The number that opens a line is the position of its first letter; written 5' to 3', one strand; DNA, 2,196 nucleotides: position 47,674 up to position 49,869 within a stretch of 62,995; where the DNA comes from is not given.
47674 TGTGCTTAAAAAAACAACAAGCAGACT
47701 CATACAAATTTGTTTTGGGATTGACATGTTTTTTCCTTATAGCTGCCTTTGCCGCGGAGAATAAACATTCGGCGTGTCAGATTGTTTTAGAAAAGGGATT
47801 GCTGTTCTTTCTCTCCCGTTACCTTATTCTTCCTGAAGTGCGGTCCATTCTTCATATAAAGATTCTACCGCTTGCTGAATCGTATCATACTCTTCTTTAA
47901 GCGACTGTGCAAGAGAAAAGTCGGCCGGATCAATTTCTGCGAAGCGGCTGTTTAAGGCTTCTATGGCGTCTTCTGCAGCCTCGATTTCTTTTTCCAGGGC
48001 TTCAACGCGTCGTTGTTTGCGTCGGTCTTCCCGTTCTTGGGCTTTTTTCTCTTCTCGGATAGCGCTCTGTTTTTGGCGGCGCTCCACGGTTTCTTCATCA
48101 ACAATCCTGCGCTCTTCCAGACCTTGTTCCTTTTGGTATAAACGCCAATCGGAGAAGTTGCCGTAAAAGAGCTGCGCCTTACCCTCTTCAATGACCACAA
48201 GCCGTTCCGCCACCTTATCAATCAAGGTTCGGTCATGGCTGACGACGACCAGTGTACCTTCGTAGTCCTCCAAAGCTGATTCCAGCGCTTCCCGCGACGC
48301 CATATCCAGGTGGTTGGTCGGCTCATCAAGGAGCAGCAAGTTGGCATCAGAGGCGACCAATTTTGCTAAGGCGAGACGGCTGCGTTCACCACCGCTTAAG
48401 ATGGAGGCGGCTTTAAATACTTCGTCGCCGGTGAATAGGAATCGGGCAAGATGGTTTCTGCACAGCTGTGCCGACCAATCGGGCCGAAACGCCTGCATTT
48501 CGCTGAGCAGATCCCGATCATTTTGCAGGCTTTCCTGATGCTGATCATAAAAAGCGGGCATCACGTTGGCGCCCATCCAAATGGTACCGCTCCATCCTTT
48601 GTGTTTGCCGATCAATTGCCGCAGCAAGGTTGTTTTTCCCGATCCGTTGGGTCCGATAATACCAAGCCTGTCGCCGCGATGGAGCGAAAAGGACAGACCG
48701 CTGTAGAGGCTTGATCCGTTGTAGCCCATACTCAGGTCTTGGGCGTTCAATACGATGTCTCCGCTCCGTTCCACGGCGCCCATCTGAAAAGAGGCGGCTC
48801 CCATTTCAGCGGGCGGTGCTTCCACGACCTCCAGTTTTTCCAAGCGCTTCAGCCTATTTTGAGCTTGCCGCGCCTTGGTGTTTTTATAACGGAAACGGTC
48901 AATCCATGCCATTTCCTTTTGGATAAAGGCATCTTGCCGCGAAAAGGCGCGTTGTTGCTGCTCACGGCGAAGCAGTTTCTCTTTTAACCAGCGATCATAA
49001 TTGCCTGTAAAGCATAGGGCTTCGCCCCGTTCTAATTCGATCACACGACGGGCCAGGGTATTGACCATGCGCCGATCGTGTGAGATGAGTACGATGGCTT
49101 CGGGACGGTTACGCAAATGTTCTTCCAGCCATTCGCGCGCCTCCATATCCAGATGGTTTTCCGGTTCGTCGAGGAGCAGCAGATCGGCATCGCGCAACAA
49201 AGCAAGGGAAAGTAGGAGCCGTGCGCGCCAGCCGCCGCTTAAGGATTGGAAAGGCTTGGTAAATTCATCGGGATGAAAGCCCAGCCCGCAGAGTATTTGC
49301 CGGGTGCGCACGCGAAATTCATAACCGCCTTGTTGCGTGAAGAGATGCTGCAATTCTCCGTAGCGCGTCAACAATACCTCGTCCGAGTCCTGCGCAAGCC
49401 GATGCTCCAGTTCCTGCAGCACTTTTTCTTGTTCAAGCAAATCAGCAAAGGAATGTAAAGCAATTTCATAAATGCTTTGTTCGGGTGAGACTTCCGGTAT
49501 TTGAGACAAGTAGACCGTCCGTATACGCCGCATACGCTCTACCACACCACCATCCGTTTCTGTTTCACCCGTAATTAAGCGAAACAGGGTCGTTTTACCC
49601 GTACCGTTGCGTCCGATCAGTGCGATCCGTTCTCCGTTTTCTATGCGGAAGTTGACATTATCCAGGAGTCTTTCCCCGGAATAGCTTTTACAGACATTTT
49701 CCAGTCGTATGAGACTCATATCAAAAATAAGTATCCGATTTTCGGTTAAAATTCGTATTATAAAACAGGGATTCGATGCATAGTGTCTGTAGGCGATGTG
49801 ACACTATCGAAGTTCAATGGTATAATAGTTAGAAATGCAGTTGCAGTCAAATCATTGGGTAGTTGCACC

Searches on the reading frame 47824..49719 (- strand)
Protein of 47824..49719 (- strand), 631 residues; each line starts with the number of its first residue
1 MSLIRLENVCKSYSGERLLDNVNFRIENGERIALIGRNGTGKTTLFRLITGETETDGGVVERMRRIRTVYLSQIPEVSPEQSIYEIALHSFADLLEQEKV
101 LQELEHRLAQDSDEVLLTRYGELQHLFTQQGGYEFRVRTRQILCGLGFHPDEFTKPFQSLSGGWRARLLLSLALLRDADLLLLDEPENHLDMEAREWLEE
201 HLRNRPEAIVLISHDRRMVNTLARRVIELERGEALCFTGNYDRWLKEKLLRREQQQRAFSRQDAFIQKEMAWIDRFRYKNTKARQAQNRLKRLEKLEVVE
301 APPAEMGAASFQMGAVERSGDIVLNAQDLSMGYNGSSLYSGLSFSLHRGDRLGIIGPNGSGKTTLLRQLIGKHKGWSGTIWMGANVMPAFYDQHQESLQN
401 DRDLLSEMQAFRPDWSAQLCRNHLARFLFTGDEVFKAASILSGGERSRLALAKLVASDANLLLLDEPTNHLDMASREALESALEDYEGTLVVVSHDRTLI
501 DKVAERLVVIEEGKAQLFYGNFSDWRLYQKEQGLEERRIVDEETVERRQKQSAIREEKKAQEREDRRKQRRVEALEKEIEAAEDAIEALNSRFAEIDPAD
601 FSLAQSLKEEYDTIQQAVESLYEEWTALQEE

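Call 70: search_protein_families(library=pfam, proteins=[window:47824-49719:-], max_evalue=0.000001)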
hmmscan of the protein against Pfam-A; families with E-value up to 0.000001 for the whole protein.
window:47824-49719:- (631 aa): 8 families
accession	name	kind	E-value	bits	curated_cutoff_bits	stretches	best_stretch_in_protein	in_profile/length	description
PF00005.33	ABC_tran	-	1e-48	165.9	25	2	340-469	2-137/137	ABC transporter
PF12848.13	ABC_tran_Xtn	-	3e-27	95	25.9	1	227-305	1-79/85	ABC transporter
PF13304.12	AAA_21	-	3.9e-16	60.4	27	0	156-196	234-277/304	AAA domain, putative AbiEii toxin, Type IV TA system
PF02463.25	SMC_N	-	6e-14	52.4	40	0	440-510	136-211/220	RecF/RecN/SMC N terminal domain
PF16326.10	ABC_tran_CTD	-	1e-09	38.9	32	1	566-630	4-69/69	ABC transporter C-terminal domain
PF13401.12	AAA_22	-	2.6e-08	34.7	27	0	354-471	10-96/130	AAA domain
PF13191.12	AAA_16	-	5.1e-08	34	32.6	0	354-485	29-158/167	AAA ATPase domain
PF13555.12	AAA_29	-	4.3e-07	30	27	0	342-366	15-39/61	P-loop containing region of AAA domain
